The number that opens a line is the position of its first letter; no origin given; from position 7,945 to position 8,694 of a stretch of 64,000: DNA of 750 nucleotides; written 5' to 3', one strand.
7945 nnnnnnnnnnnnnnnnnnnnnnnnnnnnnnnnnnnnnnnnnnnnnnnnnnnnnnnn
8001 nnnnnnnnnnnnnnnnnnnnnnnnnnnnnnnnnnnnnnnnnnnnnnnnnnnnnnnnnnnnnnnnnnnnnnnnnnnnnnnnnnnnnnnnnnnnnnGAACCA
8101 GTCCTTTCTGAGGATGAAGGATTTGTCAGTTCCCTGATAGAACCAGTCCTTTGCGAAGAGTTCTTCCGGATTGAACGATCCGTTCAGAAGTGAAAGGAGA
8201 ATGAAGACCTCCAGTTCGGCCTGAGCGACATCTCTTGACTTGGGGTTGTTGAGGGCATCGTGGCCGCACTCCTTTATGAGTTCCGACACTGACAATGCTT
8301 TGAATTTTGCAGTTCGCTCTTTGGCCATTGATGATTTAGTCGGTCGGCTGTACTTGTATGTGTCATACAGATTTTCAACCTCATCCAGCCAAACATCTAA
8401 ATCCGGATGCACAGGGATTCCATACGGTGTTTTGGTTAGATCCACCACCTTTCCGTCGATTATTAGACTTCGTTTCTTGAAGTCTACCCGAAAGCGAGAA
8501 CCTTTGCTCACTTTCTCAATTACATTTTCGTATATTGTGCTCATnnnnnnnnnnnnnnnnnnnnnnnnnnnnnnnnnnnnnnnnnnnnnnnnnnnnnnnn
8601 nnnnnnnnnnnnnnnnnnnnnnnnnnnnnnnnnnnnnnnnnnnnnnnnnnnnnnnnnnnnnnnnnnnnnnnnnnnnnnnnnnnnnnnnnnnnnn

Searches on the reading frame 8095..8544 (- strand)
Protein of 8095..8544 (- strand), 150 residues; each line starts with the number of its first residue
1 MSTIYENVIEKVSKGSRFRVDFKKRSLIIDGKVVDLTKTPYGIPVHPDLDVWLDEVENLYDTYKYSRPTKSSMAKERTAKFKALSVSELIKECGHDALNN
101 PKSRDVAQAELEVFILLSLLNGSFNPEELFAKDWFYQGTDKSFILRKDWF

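Call 5: search_protein_families(library=pfam, proteins=[window:8095-8544:-], max_evalue=0.01)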
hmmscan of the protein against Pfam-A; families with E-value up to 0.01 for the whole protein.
window:8095-8544:- (150 aa): 0 families

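Call 6: search_protein_families(library=padloc, proteins=[window:8095-8544:-], max_evalue=0.01)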
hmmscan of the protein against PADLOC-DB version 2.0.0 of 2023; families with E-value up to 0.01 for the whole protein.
window:8095-8544:- (150 aa): 1 family
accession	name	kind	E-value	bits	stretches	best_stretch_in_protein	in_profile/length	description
PDLC03808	RTas346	-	1.6e-31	107.4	1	3-150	2-144/147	DRT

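Call 56: search_protein_families(library=phrogs, proteins=[window:8095-8544:-], max_evalue=0.001)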
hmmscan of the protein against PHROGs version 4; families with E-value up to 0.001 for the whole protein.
window:8095-8544:- (150 aa): 0 families

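Call 97: find_homologous_proteins(query=window:8095-8544:-, max_evalue=0.001)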
Query window:8095-8544:- (150 aa): 54 proteins with E <= 0.001 among 78 candidates.
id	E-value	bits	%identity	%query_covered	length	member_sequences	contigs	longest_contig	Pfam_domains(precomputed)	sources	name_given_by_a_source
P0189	1.3e-86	306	92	100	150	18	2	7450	-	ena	-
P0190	6.4e-81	287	86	100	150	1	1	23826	-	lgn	-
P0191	5.2e-78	278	83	100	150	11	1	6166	-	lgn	-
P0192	8.1e-74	264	80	100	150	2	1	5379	-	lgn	-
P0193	1.0e-72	261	77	100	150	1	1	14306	-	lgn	-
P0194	1.3e-66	241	71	100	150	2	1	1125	-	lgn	-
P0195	3.5e-63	230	72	99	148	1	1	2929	-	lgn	-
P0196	3.2e-62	227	71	97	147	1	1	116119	-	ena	-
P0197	5.4e-62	226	69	100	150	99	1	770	-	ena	-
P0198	4.6e-61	223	70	100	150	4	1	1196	-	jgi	-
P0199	7.2e-61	222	68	98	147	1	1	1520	-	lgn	-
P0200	3.5e-60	220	67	100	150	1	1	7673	-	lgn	-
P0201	3.2e-59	217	67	100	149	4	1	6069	-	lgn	-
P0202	3.4e-59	217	65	100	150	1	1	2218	-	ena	-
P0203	5.9e-59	216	67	98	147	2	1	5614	-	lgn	-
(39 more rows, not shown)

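Call 104: predict_structure(alignment_id=A6)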
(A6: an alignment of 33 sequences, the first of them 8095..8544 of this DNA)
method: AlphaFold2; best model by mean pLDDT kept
length: 150 residues; sequences in the alignment: 33
mean_pLDDT: 92.3   pTM: 0.88
mean pLDDT of the five models: 92.3, 91.7, 90.4, 89.7, 83.6
residues with pLDDT >= 90: 113; 70-90: 36; 50-70: 1; < 50: 0
segments of 3 or more residues with pLDDT < 50: none
pLDDT, mean of each block of 10 residues (from residue 1): 91 95 95 91 93 96 93 85 91 85 95 97 94 90 93
secondary structure, 60 per line:
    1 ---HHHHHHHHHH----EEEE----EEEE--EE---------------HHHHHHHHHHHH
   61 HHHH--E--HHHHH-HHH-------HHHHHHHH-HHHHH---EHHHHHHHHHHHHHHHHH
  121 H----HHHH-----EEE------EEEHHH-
elements in order: H4-13 E18-21 E26-29 H49-64 H70-74 H86-93 H95-99 H104-121 H126-129 E135-137 E144-146

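Call 106: fold_search(model_id=the predicted structure, library=pdb)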
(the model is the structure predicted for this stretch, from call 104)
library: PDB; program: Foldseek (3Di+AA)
matches with E <= 10: 60; with E <= 0.001: 0
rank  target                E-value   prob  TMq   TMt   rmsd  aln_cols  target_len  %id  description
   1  4b09_A                1.5e+00  0.02  0.12  0.10  16.4       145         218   14  Structure of unphosphorylated BaeR dimer (released 2013-07-10)
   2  1rxq_B                1.7e+00  0.07  0.23  0.21  10.4       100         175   11  YfiT from Bacillus subtilis is a probable metal-dependent hydrolase with an unusual four-helix bundle topology (released 2004-07-20)
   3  3fp5                  2.4e+00  0.04  0.19  0.23  11.0        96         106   22  Crystal structure of ACBP from Moniliophthora perniciosa (released 2009-11-17)
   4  4tpl_B                2.5e+00  0.01  0.11  0.05  16.8        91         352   13  West Nile Virus Non-structural protein 1 (NS1) Form 1 crystal (released 2014-10-15)
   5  4o6d_B                2.5e+00  0.01  0.10  0.05  17.6        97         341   12  West Nile Virus Non-structural protein 1 (NS1) Form 1 crystal (released 2014-02-19)
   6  9cf0_P                2.7e+00  0.03  0.19  0.06  13.3       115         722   16  Parasitella parasitica Fanzor (PpFz) State 1 (released 2024-09-11)
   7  7e1f_B                2.7e+00  0.02  0.14  0.21  17.9       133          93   11  Native-DBD (released 2022-02-09)
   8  5eur_A                2.8e+00  0.02  0.16  0.20  14.5       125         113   11  Hypothetical protein SF216 from shigella flexneri 5a M90T (released 2016-11-23)
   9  8k7z                  3.0e+00  0.03  0.16  0.14   8.9        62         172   14  De novo design protein -N1 (released 2024-07-31)
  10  4hzk_A                3.2e+00  0.04  0.18  0.04   9.3        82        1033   15  Crystal structure of free CRM1 (crystal form 2) (released 2013-01-23)
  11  5eur_C                3.2e+00  0.02  0.13  0.18  14.3       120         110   13  Hypothetical protein SF216 from shigella flexneri 5a M90T (released 2016-11-23)
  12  1cja_A                3.6e+00  0.02  0.21  0.13  12.8       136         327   12  ACTIN-FRAGMIN KINASE, CATALYTIC DOMAIN FROM PHYSARUM POLYCEPHALUM (released 1999-06-18)
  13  9cf1_P                3.8e+00  0.02  0.16  0.06  15.2       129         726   16  Parasitella parasitica Fanzor (PpFz) State 2 (released 2024-09-11)
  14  2cb8_B                4.0e+00  0.03  0.15  0.25  11.5        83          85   17  High resolution crystal structure of liganded human L-ACBP (released 2006-10-25)
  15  5eur_B                4.0e+00  0.02  0.17  0.21  14.4       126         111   10  Hypothetical protein SF216 from shigella flexneri 5a M90T (released 2016-11-23)
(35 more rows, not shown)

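Call 108: fold_search(model_id=the predicted structure, library=viral)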
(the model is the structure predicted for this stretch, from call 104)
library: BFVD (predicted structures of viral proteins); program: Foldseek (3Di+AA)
matches with E <= 10: 150; with E <= 0.001: 1
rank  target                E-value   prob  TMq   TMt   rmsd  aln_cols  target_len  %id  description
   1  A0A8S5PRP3            6.0e-10  1.00  0.82  0.66   2.0       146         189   34  Uncharacterized protein [Siphoviridae sp. ctZro7]
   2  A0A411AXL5            7.5e-01  0.08  0.25  0.09  14.0       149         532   11  Helix-turn-helix DNA binding domain protein [Streptomyces phage Austintatious]
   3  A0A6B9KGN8            7.5e-01  0.02  0.16  0.08  17.0       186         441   13  Putative capsid protein [Atrato Partiti-like virus 1]
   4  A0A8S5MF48            1.1e+00  0.05  0.17  0.19  12.3       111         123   14  Uncharacterized protein [Siphoviridae sp. ctWuM9]
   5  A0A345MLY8            1.3e+00  0.02  0.14  0.10  16.6       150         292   13  (no name in the UniProt tables at hand)
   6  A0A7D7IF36            1.4e+00  0.06  0.20  0.13  16.2       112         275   12  Scaffolding protein [Vibrio phage phiV141]
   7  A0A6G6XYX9            1.4e+00  0.04  0.19  0.22  12.6       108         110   13  Uncharacterized protein [Vibrio phage OWB]
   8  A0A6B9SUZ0            1.7e+00  0.03  0.16  0.12  19.0       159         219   12  (no name in the UniProt tables at hand)
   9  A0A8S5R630            1.8e+00  0.08  0.17  0.14   9.7        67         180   19  Uncharacterized protein [Ackermannviridae sp. ctaCq7]
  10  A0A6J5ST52            1.8e+00  0.08  0.14  0.11  12.0        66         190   20  Uncharacterized protein [uncultured Caudovirales phage]
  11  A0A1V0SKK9            1.8e+00  0.02  0.16  0.09  17.1       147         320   14  Pepsin-like aspartate protease [Klosneuvirus KNV1]
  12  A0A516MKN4            1.9e+00  0.02  0.14  0.12  14.9       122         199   16  (no name in the UniProt tables at hand)
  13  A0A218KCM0            2.1e+00  0.04  0.15  0.22   9.4        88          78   15  (no name in the UniProt tables at hand)
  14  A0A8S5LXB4            2.2e+00  0.03  0.16  0.04  13.7       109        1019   15  DNA polymerase [Myoviridae sp. ctZgq1]
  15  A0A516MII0            2.3e+00  0.10  0.17  0.34   9.3        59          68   19  (no name in the UniProt tables at hand)
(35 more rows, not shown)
